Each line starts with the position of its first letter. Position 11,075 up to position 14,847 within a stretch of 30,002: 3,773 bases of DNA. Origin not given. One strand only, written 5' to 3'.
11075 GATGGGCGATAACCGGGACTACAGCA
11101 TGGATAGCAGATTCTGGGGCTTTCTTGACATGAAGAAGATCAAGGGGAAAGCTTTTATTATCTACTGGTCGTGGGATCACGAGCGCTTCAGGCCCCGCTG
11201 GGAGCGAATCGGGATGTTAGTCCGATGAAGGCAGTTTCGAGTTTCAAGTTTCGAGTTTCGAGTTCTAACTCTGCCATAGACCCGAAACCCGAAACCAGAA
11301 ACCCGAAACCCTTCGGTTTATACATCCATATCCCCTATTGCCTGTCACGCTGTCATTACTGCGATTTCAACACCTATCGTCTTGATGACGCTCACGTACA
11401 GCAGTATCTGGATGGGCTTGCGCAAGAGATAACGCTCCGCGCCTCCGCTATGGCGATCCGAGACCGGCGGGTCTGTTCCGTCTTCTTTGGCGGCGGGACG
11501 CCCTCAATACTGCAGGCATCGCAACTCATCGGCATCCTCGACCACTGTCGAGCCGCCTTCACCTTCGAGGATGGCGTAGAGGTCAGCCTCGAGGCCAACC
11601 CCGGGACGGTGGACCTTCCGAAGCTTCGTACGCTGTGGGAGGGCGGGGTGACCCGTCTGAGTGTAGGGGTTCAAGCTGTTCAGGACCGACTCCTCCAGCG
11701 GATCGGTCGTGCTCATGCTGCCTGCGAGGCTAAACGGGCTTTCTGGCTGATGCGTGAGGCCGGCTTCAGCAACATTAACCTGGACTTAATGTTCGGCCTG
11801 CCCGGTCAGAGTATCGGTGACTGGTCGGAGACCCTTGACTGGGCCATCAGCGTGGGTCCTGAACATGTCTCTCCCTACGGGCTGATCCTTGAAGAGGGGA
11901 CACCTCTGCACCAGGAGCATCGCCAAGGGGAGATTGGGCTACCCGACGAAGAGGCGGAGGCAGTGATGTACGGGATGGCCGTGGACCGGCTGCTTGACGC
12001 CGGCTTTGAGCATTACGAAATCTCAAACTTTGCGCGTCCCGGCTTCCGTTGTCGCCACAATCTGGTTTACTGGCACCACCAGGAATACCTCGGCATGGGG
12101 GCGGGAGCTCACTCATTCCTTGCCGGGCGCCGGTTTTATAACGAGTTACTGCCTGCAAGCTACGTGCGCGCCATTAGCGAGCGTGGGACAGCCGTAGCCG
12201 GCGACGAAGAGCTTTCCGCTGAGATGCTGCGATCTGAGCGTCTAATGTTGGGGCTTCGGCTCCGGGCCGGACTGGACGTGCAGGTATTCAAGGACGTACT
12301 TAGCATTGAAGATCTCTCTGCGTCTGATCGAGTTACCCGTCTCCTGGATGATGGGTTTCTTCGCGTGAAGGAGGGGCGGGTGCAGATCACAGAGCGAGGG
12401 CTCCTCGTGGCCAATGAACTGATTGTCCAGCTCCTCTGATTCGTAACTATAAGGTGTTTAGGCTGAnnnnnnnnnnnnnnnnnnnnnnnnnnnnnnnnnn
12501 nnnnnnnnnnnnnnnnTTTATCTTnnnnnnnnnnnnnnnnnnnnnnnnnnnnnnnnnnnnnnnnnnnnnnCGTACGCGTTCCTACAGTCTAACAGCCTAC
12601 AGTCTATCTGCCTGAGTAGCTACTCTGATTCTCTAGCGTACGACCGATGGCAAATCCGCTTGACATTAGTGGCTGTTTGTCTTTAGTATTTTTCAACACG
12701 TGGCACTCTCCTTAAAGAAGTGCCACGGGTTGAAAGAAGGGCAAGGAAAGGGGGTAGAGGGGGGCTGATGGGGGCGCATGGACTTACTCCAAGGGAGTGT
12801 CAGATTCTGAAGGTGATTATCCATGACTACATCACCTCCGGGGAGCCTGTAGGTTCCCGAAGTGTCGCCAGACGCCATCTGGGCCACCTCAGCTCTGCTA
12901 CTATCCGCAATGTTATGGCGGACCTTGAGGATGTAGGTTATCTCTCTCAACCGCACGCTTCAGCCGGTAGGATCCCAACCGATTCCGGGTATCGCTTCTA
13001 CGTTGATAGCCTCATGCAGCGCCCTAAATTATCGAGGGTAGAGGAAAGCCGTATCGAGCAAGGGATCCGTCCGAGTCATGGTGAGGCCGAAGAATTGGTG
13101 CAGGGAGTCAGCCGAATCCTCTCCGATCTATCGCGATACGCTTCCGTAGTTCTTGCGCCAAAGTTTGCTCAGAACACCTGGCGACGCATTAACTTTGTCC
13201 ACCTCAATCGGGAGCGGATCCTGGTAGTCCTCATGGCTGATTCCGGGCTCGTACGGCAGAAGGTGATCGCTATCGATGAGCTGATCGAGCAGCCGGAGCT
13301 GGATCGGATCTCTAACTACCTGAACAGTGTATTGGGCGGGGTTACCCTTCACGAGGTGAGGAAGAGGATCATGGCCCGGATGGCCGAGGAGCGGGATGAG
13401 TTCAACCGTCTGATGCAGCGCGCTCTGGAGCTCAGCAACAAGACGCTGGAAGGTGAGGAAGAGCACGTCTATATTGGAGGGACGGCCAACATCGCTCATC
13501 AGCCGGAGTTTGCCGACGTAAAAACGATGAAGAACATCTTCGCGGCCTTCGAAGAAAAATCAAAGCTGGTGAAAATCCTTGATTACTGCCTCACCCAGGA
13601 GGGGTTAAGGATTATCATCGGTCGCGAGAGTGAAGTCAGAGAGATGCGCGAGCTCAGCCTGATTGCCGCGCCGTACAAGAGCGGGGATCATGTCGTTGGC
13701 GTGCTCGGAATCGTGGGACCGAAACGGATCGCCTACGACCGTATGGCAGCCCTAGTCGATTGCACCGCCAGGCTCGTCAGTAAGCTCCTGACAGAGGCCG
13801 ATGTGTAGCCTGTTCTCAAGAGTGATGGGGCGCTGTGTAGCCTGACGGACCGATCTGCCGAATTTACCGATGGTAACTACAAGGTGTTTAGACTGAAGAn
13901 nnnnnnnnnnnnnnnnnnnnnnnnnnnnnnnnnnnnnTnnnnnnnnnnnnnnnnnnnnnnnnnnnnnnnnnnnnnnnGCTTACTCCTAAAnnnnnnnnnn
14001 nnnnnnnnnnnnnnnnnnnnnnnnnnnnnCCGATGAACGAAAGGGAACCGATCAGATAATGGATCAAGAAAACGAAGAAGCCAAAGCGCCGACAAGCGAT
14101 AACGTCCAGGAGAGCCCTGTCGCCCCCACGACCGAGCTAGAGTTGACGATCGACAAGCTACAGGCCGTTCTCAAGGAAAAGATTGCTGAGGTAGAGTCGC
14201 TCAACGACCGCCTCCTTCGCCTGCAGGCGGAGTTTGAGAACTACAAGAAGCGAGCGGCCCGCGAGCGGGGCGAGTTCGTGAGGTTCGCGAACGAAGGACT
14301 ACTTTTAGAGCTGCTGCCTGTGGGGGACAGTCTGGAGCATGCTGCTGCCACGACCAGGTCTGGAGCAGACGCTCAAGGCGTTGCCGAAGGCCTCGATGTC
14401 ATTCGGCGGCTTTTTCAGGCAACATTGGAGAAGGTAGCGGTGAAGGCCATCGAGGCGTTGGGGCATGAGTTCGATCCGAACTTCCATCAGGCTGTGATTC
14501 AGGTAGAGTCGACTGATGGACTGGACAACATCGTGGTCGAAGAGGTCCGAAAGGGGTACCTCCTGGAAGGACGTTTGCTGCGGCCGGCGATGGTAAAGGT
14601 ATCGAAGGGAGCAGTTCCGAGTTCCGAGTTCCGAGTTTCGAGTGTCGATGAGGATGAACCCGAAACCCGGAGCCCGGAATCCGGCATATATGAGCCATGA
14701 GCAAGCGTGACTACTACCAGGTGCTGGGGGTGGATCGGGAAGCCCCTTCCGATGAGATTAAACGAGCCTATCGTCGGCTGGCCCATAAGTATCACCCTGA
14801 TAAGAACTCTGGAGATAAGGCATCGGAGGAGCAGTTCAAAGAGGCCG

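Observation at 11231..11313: Heptad-periodic hairpin element (GTTTCGA)n-loop-(CCCGAAA)n that is stop-free in all six frames and is absorbed into coding sequences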

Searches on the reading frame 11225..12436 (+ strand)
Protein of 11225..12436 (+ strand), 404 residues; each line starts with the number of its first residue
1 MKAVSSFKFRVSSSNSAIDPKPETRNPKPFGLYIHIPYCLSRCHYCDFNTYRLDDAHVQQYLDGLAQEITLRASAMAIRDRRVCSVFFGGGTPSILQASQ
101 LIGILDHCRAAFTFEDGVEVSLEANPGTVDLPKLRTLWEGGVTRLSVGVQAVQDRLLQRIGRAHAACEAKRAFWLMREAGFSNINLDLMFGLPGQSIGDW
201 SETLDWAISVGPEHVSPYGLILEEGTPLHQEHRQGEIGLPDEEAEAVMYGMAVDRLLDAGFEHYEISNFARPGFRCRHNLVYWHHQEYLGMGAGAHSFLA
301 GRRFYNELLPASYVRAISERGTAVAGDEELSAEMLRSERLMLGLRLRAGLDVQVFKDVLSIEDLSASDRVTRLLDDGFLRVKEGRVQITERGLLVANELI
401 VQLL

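Call 63: search_protein_families(library=pfam, proteins=[window:11225-12436:+], max_evalue=0.00001)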
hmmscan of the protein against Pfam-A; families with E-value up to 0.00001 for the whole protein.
window:11225-12436:+ (404 aa): 2 families
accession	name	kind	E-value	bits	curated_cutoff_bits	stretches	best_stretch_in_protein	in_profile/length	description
PF04055.27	Radical_SAM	-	1.3e-23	84.4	29.5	1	33-207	1-166/166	Radical SAM superfamily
PF06969.22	HemN_C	-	9.9e-10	38.8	24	1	330-395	1-67/67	HemN C-terminal domain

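Call 79: find_homologous_proteins(query=window:11225-12436:+, max_evalue=1e-40)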
Query window:11225-12436:+ (404 aa): 7944 proteins with E <= 1e-40 among 8000 candidates; the best 120 are listed.
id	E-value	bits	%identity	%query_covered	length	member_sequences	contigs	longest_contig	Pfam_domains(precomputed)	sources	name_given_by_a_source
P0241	5.3e-272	920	100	100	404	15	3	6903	PF04055.28,PF06969.23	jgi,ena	jgi:oxygen-independent coproporphyrinogen-3 oxidase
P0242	2.3e-247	838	91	100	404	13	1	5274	PF04055.28,PF06969.23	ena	-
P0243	6.2e-223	758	90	93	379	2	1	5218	PF04055.28,PF06969.23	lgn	-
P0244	8.8e-221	751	83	96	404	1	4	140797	PF04055.28,PF06969.23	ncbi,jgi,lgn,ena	-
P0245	1.5e-220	750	89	93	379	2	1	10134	PF04055.28,PF06969.23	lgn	-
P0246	2.4e-220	750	86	95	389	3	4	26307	PF04055.28,PF06969.23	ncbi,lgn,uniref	ncbi:radical SAM family heme chaperone HemW [Candidatus Methylomirabilis sp.]|uniref:radical SAM fam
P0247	3.9e-220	749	82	100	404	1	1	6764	PF04055.28,PF06969.23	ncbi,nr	ncbi:MAG TPA: radical SAM family heme chaperone HemW [Patescibacteria group bacterium]|nr:radical SA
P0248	4.6e-219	745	81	100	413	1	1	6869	PF04055.28,PF06969.23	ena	-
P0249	1.3e-217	741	80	100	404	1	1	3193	PF04055.28,PF06969.23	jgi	jgi:oxygen-independent coproporphyrinogen-3 oxidase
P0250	1.8e-211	720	82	99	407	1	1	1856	PF04055.28,PF06969.23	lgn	-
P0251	2.2e-211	720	80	100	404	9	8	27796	PF04055.28,PF06969.23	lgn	-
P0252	2.8e-211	720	80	100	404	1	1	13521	PF04055.28,PF06969.23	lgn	-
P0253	1.7e-210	717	84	92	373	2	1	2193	PF04055.28,PF06969.23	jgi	jgi:oxygen-independent coproporphyrinogen-3 oxidase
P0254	2.3e-208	710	81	95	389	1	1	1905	PF04055.28,PF06969.23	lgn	-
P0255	7.3e-207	705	84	93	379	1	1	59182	PF04055.28,PF06969.23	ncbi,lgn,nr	ncbi:MAG: radical SAM family heme chaperone HemW [candidate division NC10 bacterium]|nr:radical SAM 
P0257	9.8e-206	701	78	100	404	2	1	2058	PF04055.28,PF06969.23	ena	-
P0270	1.2e-198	678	73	100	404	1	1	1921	PF04055.28,PF06969.23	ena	-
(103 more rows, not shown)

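Call 93: find_encoding_contigs(protein=P0242, flank=400, max_places=1)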
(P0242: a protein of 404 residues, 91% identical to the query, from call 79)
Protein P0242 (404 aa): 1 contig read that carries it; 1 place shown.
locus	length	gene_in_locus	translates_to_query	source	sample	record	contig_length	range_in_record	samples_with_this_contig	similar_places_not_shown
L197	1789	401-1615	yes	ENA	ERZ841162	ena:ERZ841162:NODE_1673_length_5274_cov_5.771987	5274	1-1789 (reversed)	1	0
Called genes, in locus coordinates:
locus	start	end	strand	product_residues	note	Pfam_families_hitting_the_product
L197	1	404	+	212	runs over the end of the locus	PF10502:Peptidase_S26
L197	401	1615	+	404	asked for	PF04055:Radical_SAM, PF06969:HemN_C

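Call 94: find_encoding_contigs(protein=P0249, flank=400, max_places=1)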
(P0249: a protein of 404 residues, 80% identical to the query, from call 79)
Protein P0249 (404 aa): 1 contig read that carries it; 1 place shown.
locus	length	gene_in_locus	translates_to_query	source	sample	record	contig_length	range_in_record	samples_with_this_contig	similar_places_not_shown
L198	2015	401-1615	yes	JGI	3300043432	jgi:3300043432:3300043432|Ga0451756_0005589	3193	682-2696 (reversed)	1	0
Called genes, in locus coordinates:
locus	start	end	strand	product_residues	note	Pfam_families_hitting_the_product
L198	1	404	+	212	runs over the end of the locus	PF10502:Peptidase_S26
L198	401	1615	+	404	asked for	PF04055:Radical_SAM, PF06969:HemN_C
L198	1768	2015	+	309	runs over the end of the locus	?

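Call 95: find_encoding_contigs(protein=P0252, flank=400, max_places=1)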
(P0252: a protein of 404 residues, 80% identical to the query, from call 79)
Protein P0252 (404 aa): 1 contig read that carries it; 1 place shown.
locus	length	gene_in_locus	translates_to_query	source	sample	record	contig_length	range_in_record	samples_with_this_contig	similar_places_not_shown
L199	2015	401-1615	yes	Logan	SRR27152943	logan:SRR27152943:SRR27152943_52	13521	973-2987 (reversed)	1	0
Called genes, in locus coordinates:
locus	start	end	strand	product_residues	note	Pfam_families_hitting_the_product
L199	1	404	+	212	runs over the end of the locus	PF10502:Peptidase_S26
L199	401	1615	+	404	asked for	PF04055:Radical_SAM, PF06969:HemN_C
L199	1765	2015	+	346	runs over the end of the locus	PF01628:HrcA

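Call 96: find_encoding_contigs(protein=P0257, flank=400, max_places=1)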
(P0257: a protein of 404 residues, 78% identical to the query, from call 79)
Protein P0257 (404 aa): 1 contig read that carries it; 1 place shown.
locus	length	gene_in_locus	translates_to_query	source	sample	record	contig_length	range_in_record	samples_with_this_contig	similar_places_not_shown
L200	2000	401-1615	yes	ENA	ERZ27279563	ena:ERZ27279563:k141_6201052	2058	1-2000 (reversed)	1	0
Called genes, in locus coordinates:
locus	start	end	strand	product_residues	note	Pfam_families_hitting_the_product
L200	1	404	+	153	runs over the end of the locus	?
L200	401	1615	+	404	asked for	PF04055:Radical_SAM, PF06969:HemN_C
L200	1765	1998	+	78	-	?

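Call 97: find_encoding_contigs(protein=P0270, flank=400, max_places=1)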
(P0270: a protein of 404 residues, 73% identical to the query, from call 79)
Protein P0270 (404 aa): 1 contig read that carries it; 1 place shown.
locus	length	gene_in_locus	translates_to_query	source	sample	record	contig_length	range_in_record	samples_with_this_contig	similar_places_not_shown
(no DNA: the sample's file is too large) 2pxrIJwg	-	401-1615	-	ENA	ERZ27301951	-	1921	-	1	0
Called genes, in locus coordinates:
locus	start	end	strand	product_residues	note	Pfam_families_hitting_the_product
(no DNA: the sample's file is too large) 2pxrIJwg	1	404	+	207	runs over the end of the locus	?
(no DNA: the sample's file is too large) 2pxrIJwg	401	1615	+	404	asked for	PF04055:Radical_SAM, PF06969:HemN_C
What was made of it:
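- Tried and rejected: One contig look-up (P0270) returned no DNA (call 97).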

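Call 98: find_encoding_contigs(protein=P0243, flank=400, max_places=1)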
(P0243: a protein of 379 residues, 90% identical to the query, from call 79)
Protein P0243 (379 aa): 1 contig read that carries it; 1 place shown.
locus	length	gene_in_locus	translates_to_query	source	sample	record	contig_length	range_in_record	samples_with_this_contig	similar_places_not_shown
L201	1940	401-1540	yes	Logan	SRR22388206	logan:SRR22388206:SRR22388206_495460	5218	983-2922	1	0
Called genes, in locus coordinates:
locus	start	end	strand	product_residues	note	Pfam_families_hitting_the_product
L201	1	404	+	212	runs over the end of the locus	PF10502:Peptidase_S26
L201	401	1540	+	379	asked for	PF04055:Radical_SAM, PF06969:HemN_C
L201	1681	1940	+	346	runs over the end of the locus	PF01628:HrcA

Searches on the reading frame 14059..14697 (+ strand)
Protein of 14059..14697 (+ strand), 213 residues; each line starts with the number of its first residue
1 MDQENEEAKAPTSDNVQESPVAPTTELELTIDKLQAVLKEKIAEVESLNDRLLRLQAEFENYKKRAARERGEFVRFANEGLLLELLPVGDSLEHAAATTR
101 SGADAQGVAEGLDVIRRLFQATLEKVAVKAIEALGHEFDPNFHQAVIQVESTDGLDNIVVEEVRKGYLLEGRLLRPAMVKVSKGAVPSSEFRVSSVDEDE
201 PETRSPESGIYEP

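Call 18: find_encoding_contigs(protein=window:14059-14697:+, flank=10000, max_places=6)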
Protein window:14059-14697:+ (213 aa): 8 contigs read that carry it; 3 places shown.
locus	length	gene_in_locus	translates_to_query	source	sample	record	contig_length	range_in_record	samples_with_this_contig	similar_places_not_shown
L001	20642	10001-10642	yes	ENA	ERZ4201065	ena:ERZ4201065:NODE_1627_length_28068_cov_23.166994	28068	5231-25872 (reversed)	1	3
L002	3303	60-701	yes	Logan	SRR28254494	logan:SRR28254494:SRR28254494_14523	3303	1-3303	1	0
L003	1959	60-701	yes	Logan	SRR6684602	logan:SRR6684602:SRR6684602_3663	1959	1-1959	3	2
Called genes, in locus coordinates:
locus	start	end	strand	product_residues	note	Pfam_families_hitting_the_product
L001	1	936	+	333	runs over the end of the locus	PF07885:Ion_trans_2, PF02254:TrkA_N, PF02080:TrkA_C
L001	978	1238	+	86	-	PF09851:SHOCT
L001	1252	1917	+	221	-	PF14378:PAP2_3, PF01569:PAP2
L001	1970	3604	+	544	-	PF02366:PMT, PF13231:PMT_2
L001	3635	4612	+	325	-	PF00348:polyprenyl_synt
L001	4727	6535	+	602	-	PF00009:GTP_EFTU, PF03144:GTP_EFTU_D2, PF00679:EFG_C, PF06421:LepA_C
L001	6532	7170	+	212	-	PF10502:Peptidase_S26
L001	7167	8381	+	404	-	PF04055:Radical_SAM, PF06969:HemN_C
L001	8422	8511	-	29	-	-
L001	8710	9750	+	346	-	PF01628:HrcA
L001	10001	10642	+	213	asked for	PF01025:GrpE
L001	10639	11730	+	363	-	PF00226:DnaJ, PF01556:DnaJ_C, PF00684:DnaJ_CXXCXGXG, PF27439:DnaJ_C_2 (weak)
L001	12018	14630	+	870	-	PF02739:5_3_exonuc_N, PF01367:5_3_exonuc, PF01612:DNA_pol_A_exo1, PF22619:DNA_polI_exo1, PF00476:DNA_pol_A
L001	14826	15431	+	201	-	PF01121:CoaE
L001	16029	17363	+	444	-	PF07498:Rho_N, PF07497:Rho_RNA_bind, PF00006:ATP-synt_ab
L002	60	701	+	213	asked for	PF01025:GrpE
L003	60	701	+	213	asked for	PF01025:GrpE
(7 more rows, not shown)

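Call 63: search_protein_families(library=pfam, proteins=[window:14059-14697:+], max_evalue=0.00001)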
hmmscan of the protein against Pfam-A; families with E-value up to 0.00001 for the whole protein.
window:14059-14697:+ (213 aa): 1 family
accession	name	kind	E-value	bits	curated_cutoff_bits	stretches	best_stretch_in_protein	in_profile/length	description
PF01025.24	GrpE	-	1.2e-44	152.3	25.8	1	26-183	8-165/165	GrpE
